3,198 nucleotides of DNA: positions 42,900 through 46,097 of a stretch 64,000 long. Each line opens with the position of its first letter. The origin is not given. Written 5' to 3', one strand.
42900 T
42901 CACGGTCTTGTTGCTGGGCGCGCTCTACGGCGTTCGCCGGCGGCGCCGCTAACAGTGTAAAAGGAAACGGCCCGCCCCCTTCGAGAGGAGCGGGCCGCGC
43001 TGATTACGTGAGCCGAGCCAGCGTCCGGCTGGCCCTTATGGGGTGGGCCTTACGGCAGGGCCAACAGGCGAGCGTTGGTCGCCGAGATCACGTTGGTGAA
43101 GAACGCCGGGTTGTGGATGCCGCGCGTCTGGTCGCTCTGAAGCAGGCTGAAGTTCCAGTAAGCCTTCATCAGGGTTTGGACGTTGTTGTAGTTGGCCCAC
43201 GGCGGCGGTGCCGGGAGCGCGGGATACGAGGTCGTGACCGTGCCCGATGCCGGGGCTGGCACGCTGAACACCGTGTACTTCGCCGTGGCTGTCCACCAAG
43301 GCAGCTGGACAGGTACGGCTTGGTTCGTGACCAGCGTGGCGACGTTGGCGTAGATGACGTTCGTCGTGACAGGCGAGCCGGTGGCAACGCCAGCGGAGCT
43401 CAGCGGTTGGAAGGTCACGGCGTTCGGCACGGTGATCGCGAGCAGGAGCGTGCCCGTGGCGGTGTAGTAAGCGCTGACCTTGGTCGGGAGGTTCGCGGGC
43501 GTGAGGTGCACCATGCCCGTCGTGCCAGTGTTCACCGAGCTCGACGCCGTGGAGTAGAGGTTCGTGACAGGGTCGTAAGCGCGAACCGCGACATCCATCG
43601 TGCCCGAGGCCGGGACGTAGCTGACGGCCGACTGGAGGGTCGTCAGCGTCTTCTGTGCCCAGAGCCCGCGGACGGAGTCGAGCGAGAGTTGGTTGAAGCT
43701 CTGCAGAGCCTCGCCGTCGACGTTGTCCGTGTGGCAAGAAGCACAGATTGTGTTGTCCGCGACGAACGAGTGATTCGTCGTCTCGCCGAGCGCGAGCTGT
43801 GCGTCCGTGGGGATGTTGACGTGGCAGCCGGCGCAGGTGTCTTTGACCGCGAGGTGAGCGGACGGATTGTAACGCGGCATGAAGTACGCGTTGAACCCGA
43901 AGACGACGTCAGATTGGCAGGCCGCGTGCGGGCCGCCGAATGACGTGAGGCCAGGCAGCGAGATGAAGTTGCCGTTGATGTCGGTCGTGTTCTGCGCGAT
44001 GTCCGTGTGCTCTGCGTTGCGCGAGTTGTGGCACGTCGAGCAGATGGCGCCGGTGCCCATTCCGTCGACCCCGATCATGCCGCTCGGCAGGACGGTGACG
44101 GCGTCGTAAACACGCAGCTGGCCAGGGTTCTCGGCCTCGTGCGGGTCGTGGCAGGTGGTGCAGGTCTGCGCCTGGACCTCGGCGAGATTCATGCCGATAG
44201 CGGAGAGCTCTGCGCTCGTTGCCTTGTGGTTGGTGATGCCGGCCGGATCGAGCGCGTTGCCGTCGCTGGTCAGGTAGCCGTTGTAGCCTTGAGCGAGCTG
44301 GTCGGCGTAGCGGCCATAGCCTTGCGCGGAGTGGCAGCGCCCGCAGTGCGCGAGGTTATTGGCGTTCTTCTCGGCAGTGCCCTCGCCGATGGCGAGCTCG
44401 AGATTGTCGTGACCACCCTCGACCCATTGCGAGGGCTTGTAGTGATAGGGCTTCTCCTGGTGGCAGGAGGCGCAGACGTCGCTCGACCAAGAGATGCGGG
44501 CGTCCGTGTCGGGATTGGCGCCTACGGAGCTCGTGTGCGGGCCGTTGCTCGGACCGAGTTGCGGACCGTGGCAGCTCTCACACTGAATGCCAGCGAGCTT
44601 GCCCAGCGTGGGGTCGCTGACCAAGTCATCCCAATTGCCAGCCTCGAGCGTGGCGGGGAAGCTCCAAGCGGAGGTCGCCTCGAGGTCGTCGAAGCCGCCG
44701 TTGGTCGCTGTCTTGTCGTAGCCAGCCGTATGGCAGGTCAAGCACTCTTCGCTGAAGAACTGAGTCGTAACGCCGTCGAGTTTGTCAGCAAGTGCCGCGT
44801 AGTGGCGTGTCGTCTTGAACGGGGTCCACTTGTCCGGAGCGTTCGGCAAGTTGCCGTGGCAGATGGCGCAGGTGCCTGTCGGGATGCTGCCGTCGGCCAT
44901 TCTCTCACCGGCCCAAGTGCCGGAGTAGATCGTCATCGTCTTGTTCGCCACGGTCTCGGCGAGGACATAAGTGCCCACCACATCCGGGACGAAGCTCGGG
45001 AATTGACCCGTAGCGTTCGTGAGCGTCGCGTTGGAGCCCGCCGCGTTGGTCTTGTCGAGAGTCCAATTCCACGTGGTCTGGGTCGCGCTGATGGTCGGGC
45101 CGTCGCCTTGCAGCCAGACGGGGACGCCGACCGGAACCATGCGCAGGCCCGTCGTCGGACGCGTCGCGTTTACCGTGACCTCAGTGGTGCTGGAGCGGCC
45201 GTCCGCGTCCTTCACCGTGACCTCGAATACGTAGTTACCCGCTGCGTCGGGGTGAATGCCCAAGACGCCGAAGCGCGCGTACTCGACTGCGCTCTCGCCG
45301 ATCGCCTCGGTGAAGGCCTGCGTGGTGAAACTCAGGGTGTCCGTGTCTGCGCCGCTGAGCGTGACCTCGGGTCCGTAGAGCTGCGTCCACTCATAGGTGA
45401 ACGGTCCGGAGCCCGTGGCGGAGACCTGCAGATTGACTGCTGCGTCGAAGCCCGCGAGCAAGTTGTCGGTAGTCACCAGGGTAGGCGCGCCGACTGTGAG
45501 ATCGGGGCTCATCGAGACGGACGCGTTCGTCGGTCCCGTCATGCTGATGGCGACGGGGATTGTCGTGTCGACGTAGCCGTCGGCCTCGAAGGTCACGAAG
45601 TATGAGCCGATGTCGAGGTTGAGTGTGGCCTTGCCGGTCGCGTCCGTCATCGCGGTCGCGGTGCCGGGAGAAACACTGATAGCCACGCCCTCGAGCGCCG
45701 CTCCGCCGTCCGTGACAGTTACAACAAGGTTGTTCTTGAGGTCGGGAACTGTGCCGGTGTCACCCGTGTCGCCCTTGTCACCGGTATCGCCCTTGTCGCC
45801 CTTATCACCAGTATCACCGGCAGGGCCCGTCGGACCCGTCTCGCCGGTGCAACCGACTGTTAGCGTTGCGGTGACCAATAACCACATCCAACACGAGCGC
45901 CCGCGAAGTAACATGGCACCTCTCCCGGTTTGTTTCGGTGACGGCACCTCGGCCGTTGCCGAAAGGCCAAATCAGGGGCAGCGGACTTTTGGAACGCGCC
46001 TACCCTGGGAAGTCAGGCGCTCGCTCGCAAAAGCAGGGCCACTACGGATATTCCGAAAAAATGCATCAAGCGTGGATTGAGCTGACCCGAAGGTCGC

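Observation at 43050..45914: Nine-heme c-type cytochrome lipoprotein carrying a collagen-like (G-X-Y)10 stalk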

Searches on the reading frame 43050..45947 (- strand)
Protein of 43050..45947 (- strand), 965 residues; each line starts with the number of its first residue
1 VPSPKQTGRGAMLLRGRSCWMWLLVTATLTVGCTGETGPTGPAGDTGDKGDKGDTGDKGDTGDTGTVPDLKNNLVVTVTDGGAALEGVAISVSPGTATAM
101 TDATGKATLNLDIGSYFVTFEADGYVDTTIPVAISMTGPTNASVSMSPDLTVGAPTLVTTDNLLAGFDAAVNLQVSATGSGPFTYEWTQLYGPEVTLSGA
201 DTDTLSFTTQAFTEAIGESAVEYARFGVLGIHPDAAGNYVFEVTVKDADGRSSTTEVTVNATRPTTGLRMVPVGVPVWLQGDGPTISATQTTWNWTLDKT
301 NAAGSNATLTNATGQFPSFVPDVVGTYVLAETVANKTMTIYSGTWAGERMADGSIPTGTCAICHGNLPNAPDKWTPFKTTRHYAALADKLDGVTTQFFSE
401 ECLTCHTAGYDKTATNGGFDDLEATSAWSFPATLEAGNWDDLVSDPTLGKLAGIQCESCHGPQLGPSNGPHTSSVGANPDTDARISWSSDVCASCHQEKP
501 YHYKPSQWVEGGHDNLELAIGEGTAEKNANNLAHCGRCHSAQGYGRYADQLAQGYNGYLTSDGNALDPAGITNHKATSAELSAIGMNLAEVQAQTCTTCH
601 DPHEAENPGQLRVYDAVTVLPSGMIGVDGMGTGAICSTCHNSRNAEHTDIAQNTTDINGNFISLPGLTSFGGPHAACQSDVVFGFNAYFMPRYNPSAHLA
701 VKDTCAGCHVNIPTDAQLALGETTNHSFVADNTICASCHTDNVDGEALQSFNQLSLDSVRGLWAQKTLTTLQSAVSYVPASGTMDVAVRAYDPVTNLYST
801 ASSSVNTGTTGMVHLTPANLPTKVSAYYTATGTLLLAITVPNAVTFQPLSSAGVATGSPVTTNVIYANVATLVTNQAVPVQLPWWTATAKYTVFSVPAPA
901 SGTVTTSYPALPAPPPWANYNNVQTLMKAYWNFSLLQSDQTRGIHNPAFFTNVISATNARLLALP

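Call 4: search_protein_families(library=pfam, proteins=[window:43050-45947:-], max_evalue=1)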
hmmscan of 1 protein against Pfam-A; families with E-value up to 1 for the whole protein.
window:43050-45947:- (965 aa): 13 families
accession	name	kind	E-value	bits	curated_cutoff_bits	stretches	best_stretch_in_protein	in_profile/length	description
PF14522.11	Cytochrome_C7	-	6.4e-15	55.2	24.8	4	452-540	12-67/67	Cytochrome c7 and related cytochrome c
PF22113.1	Mtrc-MtrF_II-IV_dom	-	1.8e-14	54.1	30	4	526-655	22-143/176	Outer membrane cytochrome MtrC/MtrF-like, domains II/IV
PF09699.15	Paired_CXXCH_1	-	6.1e-08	32.7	20.6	2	591-642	4-38/41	Doubled CXXCH motif (Paired_CXXCH_1)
PF22352.2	K319L-like_PKD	-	7.9e-08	32.6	27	1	182-260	28-83/84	K319L-like, PKD domain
PF13435.11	Cytochrome_C554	-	2.8e-05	25.4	20.8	1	359-414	1-63/84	Cytochrome c554 and c-prime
PF01391.23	Collagen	-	7.6e-05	22.8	27.2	1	33-65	5-37/60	Collagen triple helix repeat (20 copies)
PF13715.12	CarbopepD_reg_2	-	0.00013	22.4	32.2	1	77-148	6-78/88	CarboxypepD_reg-like domain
PF20608.4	Phage_tube_C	-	0.00037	21.2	24.1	1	99-135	41-79/82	Phage tail tube protein C-terminal domain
PF14537.11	Cytochrom_c3_2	-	0.00085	20.2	25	2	700-741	24-66/79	Cytochrome c3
PF03150.19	CCP_MauG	-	0.034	15.2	25.6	1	442-480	10-47/149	Di-haem cytochrome c peroxidase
PF13442.11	Cytochrome_CBB3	-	0.13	13.1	27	0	454-467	12-26/68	Cytochrome C oxidase, cbb3-type, subunit III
PF07550.17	Shr-like_HID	-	0.15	13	22.3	0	112-132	59-79/82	Heme-binding protein Shr-like, Hb-interacting domain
PF22678.1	Cytochrom_c_NrfB-like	-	0.16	12.9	27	0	456-513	1-55/89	Cytochrome c-type protein NrfB-like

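Call 5: search_protein_families(library=ncbifam, proteins=[window:43050-45947:-], max_evalue=1)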
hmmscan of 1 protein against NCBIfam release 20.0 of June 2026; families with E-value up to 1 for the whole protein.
window:43050-45947:- (965 aa): 12 families
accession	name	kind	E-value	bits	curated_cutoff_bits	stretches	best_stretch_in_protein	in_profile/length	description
TIGR03508.1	decahem_SO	subfamily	2.5e-09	37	192.2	2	450-612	31-162/258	DmsE family decaheme c-type cytochrome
NF041198.1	UshA_like_PCGU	equivalog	2.4e-08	33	275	1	358-498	409-510/519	UshA-like (seleno)protein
NF038112.1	myxo_dep_M36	subfamily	3.2e-06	24.6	1500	2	168-210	1205-1252/1604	myxosortase-dependent M36 family metallopeptidase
NF038329.2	gly_rich_SclB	equivalog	4.7e-05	22.5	325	1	32-66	165-199/442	LPXTG-anchored collagen-like adhesin Scl2/SclB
NF038330.1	adhesin_SclA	exception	8.7e-05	22.3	400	1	34-65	119-150/405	LPXTG-anchored collagen-like adhesin Scl1/SclA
NF046116.1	adhesin_Lcl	equivalog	0.00011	20.9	500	1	32-65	72-105/431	collagen-like adhesin Lcl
NF038111.1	rhom_dep_M36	equivalog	0.0005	17.6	1700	1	172-214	1205-1249/1315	rhombosortase-dependent M36 family metallopeptidase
TIGR01905.1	paired_CXXCH_1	subfamily_domain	0.00058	19.7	25.2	1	592-612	5-25/41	doubled CXXCH domain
NF045713.1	CxxCH_16_HmcA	equivalog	0.0084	14.7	400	1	702-793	361-442/541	sulfate respiration complex hexadecaheme cytochrome HmcA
NF041321.1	Alpha-amyl_MalA_Halo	equivalog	0.016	13.6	875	1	289-349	25-82/666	alpha-amylase MalA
NF045774.1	cytochro_C551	exception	0.055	13.4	118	1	450-481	44-75/110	cytochrome c551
NF012211.1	tand_rpt_95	domain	0.74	9.8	90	1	201-260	23-83/98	tandem-95 repeat protein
